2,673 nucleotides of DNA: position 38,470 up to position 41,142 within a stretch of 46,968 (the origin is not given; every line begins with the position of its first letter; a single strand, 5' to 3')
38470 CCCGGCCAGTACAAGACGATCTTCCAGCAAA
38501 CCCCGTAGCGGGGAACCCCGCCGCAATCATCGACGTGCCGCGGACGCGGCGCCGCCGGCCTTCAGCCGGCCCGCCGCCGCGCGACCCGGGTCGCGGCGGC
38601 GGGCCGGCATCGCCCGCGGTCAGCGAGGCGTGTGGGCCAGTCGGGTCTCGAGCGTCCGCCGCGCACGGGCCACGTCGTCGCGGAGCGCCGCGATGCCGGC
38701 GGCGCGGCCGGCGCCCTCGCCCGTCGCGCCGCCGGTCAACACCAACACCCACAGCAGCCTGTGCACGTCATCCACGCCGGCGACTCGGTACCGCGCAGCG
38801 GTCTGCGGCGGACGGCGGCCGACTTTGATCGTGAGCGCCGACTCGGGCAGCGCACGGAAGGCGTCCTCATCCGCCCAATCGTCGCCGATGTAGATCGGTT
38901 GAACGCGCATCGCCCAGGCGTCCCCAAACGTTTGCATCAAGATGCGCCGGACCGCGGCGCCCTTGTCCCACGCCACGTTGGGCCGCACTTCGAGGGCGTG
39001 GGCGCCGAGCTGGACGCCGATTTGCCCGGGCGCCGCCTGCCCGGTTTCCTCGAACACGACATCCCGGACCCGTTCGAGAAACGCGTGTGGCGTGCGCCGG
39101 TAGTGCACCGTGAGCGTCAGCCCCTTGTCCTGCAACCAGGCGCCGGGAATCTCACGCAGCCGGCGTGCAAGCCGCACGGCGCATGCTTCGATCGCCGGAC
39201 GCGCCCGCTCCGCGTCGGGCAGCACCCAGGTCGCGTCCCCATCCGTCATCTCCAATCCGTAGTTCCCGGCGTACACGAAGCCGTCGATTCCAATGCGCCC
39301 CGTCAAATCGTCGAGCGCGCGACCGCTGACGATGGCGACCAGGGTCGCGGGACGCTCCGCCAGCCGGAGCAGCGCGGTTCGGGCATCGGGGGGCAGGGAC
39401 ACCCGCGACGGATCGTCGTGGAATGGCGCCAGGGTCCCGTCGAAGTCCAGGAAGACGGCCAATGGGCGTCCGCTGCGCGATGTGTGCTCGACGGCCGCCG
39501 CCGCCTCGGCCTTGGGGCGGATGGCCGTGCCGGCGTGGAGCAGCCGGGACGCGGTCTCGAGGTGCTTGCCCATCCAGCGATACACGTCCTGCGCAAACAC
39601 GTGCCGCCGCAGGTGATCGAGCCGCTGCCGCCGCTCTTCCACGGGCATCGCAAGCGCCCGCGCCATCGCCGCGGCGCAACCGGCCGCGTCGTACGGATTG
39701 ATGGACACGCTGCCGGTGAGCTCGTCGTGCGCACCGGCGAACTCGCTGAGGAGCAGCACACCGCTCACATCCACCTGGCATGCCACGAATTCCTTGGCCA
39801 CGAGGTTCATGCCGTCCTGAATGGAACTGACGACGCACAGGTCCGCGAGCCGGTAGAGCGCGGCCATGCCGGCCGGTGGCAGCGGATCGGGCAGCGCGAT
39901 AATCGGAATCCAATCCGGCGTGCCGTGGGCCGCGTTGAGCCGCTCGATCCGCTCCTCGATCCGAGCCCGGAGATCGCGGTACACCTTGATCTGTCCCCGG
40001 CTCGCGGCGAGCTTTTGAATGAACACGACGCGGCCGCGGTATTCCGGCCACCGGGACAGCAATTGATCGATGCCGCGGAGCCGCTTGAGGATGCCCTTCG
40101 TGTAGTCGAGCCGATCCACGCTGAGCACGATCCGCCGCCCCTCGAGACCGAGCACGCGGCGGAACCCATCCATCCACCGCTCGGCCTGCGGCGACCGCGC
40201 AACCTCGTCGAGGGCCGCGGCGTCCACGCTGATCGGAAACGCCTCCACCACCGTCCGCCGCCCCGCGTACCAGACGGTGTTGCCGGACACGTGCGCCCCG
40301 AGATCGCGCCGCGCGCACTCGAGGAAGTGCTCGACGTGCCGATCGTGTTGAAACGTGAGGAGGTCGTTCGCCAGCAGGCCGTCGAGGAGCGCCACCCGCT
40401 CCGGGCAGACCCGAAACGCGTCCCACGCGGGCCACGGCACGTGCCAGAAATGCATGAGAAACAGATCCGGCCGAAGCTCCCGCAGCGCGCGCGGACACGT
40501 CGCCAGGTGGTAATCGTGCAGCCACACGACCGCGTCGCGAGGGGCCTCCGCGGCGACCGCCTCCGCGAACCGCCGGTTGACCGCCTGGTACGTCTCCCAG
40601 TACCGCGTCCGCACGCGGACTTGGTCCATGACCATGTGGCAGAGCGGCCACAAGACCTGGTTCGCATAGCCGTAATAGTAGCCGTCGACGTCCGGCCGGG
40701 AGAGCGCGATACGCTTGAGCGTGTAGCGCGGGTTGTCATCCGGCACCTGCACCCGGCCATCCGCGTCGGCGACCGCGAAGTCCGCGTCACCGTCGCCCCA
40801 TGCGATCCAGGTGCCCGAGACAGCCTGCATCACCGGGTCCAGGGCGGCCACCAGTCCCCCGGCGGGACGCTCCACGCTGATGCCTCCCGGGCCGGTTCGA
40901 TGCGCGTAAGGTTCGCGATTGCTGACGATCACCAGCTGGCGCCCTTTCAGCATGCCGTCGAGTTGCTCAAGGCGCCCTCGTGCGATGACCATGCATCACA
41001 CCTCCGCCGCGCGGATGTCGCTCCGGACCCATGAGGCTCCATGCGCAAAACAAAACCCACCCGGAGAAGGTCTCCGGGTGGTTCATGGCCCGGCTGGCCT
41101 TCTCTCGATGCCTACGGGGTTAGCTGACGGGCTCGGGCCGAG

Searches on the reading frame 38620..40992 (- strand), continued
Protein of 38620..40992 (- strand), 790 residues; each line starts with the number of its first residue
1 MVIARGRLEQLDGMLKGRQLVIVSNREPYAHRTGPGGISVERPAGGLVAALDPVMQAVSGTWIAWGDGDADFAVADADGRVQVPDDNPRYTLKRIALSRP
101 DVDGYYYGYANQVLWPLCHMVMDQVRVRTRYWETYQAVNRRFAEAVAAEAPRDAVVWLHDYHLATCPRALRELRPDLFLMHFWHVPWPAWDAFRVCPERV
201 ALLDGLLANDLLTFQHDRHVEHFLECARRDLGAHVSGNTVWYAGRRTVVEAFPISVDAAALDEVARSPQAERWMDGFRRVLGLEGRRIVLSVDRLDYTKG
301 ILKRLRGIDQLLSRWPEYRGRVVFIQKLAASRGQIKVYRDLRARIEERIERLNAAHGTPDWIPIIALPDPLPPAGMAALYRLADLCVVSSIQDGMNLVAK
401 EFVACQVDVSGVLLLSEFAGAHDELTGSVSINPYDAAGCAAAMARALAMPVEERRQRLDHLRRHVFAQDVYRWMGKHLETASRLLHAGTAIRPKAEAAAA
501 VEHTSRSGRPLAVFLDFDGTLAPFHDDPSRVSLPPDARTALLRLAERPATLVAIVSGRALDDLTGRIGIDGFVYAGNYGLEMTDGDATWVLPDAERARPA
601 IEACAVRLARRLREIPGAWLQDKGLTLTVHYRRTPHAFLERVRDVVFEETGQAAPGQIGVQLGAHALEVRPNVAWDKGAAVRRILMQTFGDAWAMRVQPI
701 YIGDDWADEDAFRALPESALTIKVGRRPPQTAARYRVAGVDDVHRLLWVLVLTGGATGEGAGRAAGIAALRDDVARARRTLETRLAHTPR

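Call 70: find_encoding_contigs(protein=P0001, flank=500, max_places=4)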
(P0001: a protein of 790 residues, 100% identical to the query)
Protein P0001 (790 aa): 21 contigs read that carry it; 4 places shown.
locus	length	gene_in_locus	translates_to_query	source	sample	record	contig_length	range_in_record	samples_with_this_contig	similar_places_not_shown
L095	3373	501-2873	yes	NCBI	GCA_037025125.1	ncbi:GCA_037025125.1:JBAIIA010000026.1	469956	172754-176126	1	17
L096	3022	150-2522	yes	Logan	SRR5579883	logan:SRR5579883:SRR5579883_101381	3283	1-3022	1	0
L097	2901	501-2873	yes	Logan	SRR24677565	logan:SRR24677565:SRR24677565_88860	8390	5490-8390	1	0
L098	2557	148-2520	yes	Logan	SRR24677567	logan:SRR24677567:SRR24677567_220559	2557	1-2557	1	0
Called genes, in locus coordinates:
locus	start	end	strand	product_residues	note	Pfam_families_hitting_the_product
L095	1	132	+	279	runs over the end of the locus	PF12911:OppC_N, PF00528:BPD_transp_1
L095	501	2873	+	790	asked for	PF00982:Glyco_transf_20, PF02358:Trehalose_PPase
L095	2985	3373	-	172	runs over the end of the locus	-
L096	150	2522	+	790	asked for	PF00982:Glyco_transf_20, PF02358:Trehalose_PPase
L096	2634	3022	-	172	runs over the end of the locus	-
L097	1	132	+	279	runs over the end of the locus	PF12911:OppC_N, PF00528:BPD_transp_1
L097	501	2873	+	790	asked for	PF00982:Glyco_transf_20, PF02358:Trehalose_PPase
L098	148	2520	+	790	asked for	PF00982:Glyco_transf_20, PF02358:Trehalose_PPase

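Call 74: search_protein_families(library=pfam, proteins=[L041:2182-4413:+, L041:4416-5216:+, L045:2944-4413:+, L045:4418-5065:+])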
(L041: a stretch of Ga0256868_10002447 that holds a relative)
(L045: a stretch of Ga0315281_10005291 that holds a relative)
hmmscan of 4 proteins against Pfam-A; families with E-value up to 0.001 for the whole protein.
L041:2182-4413:+ (743 aa): 1 family
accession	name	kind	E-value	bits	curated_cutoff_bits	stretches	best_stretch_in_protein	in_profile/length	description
PF00982.27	Glyco_transf_20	-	1.9e-121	406.5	32.5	1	274-739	3-471/473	Glycosyltransferase family 20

L041:4416-5216:+ (266 aa): 3 families
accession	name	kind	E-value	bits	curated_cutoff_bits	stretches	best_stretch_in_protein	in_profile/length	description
PF02358.22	Trehalose_PPase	-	7.4e-44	150.1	27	1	23-248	1-233/235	Trehalose-phosphatase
PF05116.19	S6PP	-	2.1e-06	27.9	20.3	0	170-254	151-226/247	Sucrose-6F-phosphate phosphohydrolase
PF08282.18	Hydrolase_3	-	6.3e-06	26.5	20.9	0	22-163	1-130/255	haloacid dehalogenase-like hydrolase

L045:2944-4413:+ (489 aa): 1 family
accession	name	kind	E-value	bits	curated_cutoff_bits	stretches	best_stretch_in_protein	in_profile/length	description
PF00982.27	Glyco_transf_20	-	4.4e-116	388.8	32.5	1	20-486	2-472/473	Glycosyltransferase family 20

L045:4418-5065:+ (215 aa): 1 family
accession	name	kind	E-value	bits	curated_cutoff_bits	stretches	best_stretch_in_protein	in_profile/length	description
PF19027.5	DUF5752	-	2.3e-66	223.6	23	1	3-208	2-206/208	Family of unknown function (DUF5752)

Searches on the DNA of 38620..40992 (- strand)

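Call 10: search_rna_families(sources=[L001, L002], threshold=gathering, show_alignments=2)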
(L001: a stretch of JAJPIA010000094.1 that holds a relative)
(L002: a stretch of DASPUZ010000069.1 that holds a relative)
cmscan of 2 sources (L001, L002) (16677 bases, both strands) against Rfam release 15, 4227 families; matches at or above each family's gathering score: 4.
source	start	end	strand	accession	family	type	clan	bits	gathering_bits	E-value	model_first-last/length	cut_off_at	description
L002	2756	2896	+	RF00379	c-di-AMP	Cis-reg; riboswitch;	-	93.5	38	2.5e-21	1-134/134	no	c-di-AMP riboswitch aptamer (ydaO/yuaA leader)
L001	2757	2901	+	RF00379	c-di-AMP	Cis-reg; riboswitch;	-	90.2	38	2.1e-20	1-134/134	no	c-di-AMP riboswitch aptamer (ydaO/yuaA leader)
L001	6115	6187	+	RF00005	tRNA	Gene; tRNA;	CL00001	68.5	29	2.1e-13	1-71/71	no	tRNA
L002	6224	6296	+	RF00005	tRNA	Gene; tRNA;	CL00001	68.5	29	2.1e-13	1-71/71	no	tRNA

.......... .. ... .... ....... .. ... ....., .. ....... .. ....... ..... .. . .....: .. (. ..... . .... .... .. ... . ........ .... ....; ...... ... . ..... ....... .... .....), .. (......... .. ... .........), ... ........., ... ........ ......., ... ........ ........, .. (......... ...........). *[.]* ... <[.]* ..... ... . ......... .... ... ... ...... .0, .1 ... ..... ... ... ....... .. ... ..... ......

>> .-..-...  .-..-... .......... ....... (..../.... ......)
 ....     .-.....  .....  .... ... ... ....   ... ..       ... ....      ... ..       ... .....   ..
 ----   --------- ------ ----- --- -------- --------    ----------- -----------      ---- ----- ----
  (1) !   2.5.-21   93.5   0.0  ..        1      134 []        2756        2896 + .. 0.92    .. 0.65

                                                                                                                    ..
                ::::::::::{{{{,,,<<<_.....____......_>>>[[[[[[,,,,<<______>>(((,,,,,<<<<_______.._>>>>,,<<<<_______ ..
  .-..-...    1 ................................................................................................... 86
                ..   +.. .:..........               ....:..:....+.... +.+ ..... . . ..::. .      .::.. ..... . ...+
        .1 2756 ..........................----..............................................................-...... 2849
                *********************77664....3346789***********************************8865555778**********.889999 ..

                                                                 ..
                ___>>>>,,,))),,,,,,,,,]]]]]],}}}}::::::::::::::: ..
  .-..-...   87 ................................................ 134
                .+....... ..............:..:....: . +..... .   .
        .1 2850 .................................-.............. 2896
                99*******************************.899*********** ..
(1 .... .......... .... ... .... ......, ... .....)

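Call 20: search_rna_families(sources=[L003, L004, L005, L006, L007, L008, L009], threshold=gathering)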
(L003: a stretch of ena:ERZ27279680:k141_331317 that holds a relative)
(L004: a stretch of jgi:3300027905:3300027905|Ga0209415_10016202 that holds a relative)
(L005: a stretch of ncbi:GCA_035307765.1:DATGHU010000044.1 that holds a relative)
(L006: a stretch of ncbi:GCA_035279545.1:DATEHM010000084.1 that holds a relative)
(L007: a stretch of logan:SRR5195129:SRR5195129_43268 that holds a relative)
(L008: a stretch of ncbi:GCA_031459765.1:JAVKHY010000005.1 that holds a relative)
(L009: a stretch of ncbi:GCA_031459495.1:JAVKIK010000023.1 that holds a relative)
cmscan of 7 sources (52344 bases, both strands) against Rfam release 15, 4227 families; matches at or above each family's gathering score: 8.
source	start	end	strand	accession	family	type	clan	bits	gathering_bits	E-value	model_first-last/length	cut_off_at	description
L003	2760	2899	+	RF00379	c-di-AMP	Cis-reg; riboswitch;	-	89.6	38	9.8e-20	1-134/134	no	c-di-AMP riboswitch aptamer (ydaO/yuaA leader)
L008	1955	2094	+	RF00379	c-di-AMP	Cis-reg; riboswitch;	-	78.6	38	1.1e-16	1-134/134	no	c-di-AMP riboswitch aptamer (ydaO/yuaA leader)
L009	1955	2094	+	RF00379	c-di-AMP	Cis-reg; riboswitch;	-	78.6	38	1.1e-16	1-134/134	no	c-di-AMP riboswitch aptamer (ydaO/yuaA leader)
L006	2765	2904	+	RF00379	c-di-AMP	Cis-reg; riboswitch;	-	73.8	38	2.4e-15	1-134/134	no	c-di-AMP riboswitch aptamer (ydaO/yuaA leader)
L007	744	883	+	RF00379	c-di-AMP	Cis-reg; riboswitch;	-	73.8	38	2.4e-15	1-134/134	no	c-di-AMP riboswitch aptamer (ydaO/yuaA leader)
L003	6278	6350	+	RF00005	tRNA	Gene; tRNA;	CL00001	68.5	29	6.7e-13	1-71/71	no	tRNA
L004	3607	3679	+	RF00005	tRNA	Gene; tRNA;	CL00001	67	29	1.7e-12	1-71/71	no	tRNA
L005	2763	2903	+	RF00379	c-di-AMP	Cis-reg; riboswitch;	-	62.9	38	2.6e-12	1-134/134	no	c-di-AMP riboswitch aptamer (ydaO/yuaA leader)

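Call 42: search_rna_families(sources=[L090, L091, L092, L093, L094, L004, L010, L013, L016, L022, L024, L029, L036, L050, L057, L083, L085], threshold=gathering)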
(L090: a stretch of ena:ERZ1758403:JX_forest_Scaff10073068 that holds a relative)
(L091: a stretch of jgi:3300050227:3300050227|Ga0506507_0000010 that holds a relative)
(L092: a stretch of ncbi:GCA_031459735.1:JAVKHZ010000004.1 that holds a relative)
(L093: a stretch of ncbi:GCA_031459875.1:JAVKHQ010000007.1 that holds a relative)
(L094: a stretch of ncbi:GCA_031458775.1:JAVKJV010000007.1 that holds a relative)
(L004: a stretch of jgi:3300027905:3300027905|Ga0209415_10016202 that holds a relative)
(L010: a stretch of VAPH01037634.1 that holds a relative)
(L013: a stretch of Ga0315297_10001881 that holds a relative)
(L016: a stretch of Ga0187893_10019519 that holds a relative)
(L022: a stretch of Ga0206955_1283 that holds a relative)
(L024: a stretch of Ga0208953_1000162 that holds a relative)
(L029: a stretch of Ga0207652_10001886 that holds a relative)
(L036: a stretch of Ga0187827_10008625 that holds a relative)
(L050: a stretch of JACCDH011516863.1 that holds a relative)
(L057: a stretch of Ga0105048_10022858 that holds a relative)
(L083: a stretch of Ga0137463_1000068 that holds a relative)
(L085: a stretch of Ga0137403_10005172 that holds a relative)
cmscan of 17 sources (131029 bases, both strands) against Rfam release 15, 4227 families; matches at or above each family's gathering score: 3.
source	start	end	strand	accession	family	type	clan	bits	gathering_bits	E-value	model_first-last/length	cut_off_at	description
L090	2790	2930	+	RF00379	c-di-AMP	Cis-reg; riboswitch;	-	84.3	38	7.3e-18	1-134/134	no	c-di-AMP riboswitch aptamer (ydaO/yuaA leader)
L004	3607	3679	+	RF00005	tRNA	Gene; tRNA;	CL00001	67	29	4.3e-12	1-71/71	no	tRNA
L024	2853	2924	-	RF00005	tRNA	Gene; tRNA;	CL00001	64.2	29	2.5e-11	1-71/71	no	tRNA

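Call 71: search_rna_families(sources=[L011, L015, L019, L023, L025, L033, L034, L037, L041, L045, L049, L052, L053, L055, L060, L066, L068, L075, L077], threshold=gathering)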
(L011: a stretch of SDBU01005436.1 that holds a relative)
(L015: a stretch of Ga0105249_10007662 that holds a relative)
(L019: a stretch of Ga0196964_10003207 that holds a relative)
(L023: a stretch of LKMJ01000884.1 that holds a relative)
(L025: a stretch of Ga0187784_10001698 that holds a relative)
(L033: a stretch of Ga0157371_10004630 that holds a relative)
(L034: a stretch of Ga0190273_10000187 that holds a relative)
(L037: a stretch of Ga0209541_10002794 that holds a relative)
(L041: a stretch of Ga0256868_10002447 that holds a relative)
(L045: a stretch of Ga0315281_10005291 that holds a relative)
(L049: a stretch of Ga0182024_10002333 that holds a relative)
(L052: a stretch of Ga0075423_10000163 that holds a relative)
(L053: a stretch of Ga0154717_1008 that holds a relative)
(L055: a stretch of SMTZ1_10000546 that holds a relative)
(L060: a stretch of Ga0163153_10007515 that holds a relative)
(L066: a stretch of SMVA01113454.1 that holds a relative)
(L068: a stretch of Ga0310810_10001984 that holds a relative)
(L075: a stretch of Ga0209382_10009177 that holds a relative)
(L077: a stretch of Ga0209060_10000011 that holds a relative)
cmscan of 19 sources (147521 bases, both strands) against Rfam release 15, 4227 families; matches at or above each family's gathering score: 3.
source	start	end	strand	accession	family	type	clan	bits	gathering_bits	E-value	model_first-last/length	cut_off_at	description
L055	1289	1362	-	RF00005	tRNA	Gene; tRNA;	CL00001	68.6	29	1.8e-12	1-71/71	no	tRNA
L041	2077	2134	+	RF03057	nhaA-I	Cis-reg; riboswitch;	-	49.4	37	2.2e-06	1-55/55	no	nhaA-I RNA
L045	2673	2735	+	RF03057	nhaA-I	Cis-reg; riboswitch;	-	45.7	37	1.7e-05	1-55/55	no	nhaA-I RNA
